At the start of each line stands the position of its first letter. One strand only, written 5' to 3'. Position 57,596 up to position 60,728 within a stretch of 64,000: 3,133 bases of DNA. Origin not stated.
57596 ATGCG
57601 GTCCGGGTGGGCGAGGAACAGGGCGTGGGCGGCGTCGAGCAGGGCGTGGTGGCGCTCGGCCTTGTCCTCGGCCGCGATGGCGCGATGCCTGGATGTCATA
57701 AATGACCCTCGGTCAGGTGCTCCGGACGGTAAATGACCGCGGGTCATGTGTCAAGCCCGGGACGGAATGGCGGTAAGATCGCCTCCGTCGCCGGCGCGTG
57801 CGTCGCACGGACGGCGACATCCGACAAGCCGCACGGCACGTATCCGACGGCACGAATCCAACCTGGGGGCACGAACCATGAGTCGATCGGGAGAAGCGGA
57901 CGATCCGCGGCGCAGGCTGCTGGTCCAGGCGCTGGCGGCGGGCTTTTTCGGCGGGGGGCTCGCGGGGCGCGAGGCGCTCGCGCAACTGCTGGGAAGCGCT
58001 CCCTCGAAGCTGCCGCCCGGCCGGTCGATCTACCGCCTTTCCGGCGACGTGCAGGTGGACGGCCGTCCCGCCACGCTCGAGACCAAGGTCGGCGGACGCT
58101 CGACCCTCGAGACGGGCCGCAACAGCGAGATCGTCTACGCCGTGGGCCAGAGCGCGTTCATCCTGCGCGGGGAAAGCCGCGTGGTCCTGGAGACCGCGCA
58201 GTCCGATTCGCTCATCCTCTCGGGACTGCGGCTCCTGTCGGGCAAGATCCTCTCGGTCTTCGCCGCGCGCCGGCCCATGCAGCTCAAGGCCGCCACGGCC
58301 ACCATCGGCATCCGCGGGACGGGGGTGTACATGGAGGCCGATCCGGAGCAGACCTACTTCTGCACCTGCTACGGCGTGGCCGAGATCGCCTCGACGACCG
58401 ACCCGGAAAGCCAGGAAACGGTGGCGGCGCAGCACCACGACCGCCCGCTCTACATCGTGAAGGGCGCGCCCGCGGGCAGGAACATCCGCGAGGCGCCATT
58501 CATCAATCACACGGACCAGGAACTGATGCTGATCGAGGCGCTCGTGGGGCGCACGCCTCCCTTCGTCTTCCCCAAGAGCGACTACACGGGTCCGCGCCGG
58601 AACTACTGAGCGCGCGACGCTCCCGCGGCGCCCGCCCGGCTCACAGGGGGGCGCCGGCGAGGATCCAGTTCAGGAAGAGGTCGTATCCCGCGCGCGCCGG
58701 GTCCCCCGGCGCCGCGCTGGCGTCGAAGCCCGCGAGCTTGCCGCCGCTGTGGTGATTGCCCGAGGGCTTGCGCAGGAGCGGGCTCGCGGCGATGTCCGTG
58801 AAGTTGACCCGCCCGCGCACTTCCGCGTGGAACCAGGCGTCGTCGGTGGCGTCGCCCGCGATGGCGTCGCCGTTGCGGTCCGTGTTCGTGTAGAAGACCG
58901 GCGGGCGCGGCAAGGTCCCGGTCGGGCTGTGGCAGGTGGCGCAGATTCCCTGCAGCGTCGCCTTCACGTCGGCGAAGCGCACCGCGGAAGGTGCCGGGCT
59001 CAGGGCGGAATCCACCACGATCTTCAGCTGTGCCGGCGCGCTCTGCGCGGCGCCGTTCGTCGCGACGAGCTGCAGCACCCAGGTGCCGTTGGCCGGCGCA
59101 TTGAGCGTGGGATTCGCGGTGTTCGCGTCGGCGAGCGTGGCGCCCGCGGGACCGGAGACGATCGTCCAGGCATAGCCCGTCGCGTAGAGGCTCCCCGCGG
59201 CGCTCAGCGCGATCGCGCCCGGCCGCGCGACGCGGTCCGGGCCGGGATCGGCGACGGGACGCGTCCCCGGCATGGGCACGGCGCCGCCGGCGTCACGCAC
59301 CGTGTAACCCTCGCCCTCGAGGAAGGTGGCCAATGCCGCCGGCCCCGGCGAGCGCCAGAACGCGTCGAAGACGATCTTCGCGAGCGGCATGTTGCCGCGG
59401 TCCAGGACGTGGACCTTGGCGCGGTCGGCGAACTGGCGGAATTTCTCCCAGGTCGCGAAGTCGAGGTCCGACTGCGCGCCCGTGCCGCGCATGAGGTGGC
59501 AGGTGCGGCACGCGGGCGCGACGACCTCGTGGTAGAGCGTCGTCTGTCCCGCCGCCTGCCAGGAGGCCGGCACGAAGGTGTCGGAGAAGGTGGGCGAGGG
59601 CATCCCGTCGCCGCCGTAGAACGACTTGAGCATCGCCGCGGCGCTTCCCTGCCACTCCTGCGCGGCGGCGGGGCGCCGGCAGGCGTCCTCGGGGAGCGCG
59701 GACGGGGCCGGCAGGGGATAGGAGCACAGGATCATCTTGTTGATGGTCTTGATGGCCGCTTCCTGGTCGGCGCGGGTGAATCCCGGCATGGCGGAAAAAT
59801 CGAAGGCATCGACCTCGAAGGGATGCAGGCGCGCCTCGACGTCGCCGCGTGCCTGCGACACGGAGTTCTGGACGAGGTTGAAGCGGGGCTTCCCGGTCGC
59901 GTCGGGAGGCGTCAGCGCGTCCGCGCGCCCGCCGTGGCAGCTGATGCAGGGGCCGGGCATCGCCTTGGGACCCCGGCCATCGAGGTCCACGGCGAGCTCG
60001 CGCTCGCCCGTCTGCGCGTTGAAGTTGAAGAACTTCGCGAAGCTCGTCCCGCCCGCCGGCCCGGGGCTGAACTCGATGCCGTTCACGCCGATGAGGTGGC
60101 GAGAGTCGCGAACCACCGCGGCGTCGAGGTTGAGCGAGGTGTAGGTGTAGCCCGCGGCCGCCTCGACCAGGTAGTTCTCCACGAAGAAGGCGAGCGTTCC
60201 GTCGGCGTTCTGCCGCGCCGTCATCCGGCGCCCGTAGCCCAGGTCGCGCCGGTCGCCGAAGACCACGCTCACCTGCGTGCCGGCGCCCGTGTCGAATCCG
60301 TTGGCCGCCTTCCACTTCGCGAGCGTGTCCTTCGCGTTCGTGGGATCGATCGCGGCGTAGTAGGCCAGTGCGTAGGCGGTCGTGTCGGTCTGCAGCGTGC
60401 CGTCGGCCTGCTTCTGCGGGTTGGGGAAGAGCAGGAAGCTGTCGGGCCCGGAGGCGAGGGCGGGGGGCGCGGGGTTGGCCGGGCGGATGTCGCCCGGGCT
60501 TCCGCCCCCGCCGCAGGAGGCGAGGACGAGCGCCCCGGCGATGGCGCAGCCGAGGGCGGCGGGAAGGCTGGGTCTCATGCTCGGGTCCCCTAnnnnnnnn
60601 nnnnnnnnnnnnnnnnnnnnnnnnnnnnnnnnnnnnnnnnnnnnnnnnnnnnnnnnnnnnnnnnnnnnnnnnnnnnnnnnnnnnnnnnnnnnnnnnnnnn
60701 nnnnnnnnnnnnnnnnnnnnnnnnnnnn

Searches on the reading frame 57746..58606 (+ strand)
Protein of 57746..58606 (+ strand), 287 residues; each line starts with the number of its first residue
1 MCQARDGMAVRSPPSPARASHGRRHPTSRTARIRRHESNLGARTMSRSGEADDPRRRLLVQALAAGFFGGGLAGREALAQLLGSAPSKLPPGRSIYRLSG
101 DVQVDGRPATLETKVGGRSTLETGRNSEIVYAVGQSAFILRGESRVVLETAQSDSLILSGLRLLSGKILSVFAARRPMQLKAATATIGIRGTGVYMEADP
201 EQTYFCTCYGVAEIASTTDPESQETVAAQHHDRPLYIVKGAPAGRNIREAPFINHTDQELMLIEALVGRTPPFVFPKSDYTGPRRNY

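Call 19: search_protein_families(library=pfam, proteins=[window:57746-58606:+], max_evalue=1)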
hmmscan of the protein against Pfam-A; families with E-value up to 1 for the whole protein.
window:57746-58606:+ (287 aa): 1 family
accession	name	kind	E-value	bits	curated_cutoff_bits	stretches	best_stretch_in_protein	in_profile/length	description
PF04773.18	FecR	-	0.00061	20.6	24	1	120-203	2-87/97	FecR protein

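Call 50: search_protein_families(library=ncbifam, proteins=[window:57878-58606:+], max_evalue=1)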
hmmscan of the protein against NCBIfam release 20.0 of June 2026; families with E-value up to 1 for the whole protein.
window:57878-58606:+ (243 aa): 1 family
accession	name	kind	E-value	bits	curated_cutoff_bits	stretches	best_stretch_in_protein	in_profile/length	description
NF047849.1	Lsa33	exception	0.0019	17.4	420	1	75-184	61-178/310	surface adhesin Lsa33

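Call 65: search_solved_structures(query=window:57878-58606:+, max_evalue=1)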
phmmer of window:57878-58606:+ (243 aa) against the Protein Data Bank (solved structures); distinct sequences matched with E-value up to 1: 1.
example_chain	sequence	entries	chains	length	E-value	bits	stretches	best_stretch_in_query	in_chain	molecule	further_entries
2d9b_A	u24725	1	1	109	0.6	12.8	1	157-204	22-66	General transcription factor II-I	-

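Call 76: find_homologous_proteins(query=window:57878-58606:+, max_evalue=0.00001)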
Query window:57878-58606:+ (243 aa): 3806 proteins with E <= 0.00001 among 8000 candidates; the best 120 are listed.
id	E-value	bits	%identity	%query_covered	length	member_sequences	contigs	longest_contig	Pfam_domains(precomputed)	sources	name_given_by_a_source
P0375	1.5e-144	497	93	100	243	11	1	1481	-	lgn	-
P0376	2.0e-141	487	89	100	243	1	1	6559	-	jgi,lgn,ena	-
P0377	2.4e-141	487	88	100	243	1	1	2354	-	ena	-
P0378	3.9e-141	486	88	100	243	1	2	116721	-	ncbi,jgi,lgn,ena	jgi:hypothetical protein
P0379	8.6e-141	485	88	100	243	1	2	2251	-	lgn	-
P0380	1.2e-140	485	88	100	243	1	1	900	-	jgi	jgi:hypothetical protein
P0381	1.2e-139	481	87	100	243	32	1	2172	-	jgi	jgi:hypothetical protein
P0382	2.5e-138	477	87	100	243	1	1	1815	-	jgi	jgi:FecR protein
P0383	3.3e-138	477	88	100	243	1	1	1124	-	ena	-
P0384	1.8e-137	474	88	100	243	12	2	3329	PF04773.19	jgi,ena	-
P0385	2.0e-137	474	88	100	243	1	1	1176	-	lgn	-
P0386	2.3e-137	474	88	100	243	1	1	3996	-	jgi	jgi:hypothetical protein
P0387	4.4e-137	473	86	100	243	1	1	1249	-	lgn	-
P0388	1.6e-136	471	86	100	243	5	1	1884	-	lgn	-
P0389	1.8e-136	471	86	100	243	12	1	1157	-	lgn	-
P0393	6.0e-136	469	86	100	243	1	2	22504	PF04773.19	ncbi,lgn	-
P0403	8.5e-131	452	83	100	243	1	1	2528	PF04773.19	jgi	jgi:hypothetical protein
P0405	3.7e-127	441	81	100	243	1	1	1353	PF04773.19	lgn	-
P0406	2.0e-126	438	80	99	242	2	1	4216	PF04773.19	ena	-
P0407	9.6e-126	436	78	100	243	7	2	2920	PF04773.19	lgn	-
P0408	2.2e-122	425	82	94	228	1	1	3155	PF04773.19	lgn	-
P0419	2.4e-117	408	74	100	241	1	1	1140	PF04773.19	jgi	jgi:hypothetical protein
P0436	1.3e-110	386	68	100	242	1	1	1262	PF04773.19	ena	-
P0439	1.2e-109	383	68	100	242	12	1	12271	PF04773.19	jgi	jgi:FecR protein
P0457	9.6e-108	377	69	100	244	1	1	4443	PF04773.19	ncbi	-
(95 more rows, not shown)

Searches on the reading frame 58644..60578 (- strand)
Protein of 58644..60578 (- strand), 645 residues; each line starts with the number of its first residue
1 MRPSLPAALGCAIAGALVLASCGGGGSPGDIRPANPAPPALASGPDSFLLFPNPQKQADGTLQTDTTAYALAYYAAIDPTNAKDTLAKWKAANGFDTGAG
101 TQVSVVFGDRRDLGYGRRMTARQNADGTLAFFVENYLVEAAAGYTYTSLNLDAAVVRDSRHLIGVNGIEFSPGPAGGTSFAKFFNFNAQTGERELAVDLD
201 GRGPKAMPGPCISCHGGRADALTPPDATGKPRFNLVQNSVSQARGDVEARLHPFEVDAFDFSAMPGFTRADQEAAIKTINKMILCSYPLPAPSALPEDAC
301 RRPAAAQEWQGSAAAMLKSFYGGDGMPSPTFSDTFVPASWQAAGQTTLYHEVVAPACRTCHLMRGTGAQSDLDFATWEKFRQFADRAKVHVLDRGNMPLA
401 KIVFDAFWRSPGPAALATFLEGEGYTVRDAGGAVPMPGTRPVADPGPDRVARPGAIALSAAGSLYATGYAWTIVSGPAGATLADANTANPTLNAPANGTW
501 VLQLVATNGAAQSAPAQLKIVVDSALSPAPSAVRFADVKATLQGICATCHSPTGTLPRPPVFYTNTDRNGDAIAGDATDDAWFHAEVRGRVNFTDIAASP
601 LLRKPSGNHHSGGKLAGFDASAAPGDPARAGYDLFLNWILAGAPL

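Call 19: search_protein_families(library=pfam, proteins=[window:58644-60578:-], max_evalue=1)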
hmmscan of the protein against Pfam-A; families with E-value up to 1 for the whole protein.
window:58644-60578:- (645 aa): 6 families
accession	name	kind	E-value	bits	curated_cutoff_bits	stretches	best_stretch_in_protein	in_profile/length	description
PF22352.2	K319L-like_PKD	-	5.5e-07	29.9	27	1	466-522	28-84/84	K319L-like, PKD domain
PF13442.11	Cytochrome_CBB3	-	0.00024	21.8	27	0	537-564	5-30/68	Cytochrome C oxidase, cbb3-type, subunit III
PF00034.26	Cytochrom_C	-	0.00045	21.9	21.3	0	543-582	9-50/90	Cytochrome c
PF09699.15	Paired_CXXCH_1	-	0.0063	16.6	20.6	0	544-554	7-17/41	Doubled CXXCH motif (Paired_CXXCH_1)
PF09825.15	BPL_N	-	0.11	11.8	24.2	1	105-199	53-146/283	Biotin-protein ligase, N terminal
PF14376.11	Haem_bd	-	0.16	12.3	27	0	535-557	31-53/133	Haem-binding domain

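Call 50: search_protein_families(library=ncbifam, proteins=[window:58644-60578:-], max_evalue=1)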
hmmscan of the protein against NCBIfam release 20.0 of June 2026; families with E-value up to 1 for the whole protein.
window:58644-60578:- (645 aa): 2 families
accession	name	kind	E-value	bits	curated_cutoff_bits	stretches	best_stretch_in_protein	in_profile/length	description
TIGR01904.2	GSu_C4xC__C2xCH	domain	0.58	10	27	0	207-225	48-66/73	CxxxxCH/CxxCH domain c-type cytochrome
NF052248.1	SorU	equivalog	0.77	10.1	100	1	347-370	3-26/72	SorU family sulfite dehydrogenase c-type cytochrome subunit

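Call 64: search_solved_structures(query=window:58644-60578:-, max_evalue=1)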
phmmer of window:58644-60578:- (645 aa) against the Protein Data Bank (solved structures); distinct sequences matched with E-value up to 1: 2.
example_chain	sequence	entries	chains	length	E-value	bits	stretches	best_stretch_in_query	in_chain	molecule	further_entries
6nz0_Z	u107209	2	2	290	0.042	15.6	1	440-523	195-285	Dyslexia-associated protein KIAA0319-like protein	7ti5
2yrl_A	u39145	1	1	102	0.11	14.2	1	439-528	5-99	KIAA1837 protein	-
